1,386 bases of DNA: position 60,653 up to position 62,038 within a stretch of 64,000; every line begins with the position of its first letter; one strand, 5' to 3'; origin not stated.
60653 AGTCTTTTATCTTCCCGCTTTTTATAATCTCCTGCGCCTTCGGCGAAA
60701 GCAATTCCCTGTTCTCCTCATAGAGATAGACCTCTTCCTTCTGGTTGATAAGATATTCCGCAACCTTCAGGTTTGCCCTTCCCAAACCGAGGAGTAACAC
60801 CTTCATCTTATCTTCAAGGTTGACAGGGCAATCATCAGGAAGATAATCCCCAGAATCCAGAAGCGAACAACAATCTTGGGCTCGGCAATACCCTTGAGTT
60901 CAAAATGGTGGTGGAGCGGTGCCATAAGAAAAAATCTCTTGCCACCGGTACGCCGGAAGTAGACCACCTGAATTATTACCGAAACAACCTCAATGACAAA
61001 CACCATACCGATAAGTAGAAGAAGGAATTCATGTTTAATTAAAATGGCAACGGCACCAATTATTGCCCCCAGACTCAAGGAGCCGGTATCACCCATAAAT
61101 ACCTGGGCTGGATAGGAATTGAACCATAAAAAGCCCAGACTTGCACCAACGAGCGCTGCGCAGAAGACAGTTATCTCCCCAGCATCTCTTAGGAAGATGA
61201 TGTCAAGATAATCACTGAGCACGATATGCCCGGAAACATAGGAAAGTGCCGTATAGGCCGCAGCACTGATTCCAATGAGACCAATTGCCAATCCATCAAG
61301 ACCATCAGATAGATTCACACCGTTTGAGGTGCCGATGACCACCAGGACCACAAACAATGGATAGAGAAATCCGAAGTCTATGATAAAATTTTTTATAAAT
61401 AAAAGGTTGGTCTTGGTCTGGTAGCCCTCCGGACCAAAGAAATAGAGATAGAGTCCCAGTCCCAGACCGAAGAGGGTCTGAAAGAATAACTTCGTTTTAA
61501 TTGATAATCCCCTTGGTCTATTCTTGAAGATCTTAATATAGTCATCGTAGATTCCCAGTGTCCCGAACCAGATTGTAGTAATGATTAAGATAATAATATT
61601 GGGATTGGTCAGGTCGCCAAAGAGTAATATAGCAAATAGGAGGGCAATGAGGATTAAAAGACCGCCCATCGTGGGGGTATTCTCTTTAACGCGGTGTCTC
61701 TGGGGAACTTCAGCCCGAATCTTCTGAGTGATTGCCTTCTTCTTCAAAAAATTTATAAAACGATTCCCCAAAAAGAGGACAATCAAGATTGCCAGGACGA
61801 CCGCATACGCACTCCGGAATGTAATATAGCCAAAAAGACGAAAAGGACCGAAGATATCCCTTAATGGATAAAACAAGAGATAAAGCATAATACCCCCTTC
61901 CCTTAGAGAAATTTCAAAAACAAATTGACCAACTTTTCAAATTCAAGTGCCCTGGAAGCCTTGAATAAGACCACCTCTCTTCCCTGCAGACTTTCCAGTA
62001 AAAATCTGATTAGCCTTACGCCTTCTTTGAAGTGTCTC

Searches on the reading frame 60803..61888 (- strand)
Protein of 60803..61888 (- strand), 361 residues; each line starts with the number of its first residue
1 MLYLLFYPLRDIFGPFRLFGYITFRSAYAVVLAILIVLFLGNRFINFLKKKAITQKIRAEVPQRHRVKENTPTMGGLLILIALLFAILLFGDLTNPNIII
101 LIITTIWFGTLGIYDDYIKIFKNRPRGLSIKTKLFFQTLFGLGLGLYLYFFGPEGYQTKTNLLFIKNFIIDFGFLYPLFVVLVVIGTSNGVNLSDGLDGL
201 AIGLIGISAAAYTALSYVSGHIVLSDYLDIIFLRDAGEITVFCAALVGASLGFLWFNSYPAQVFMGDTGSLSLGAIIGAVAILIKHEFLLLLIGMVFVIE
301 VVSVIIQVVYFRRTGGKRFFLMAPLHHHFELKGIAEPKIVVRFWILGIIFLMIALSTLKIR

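Call 51: search_protein_families(library=pfam, proteins=[window:60803-61888:-], max_evalue=0.01)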
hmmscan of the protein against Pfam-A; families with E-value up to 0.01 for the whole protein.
window:60803-61888:- (361 aa): 2 families
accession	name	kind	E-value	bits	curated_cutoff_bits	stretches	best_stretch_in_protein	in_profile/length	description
PF00953.26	Glycos_transf_4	-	1e-31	110.5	27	1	99-284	2-159/160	Glycosyl transferase family 4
PF10555.14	MraY_sig1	-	7.1e-05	22.5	20.1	1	68-80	1-13/13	Phospho-N-acetylmuramoyl-pentapeptide-transferase signature 1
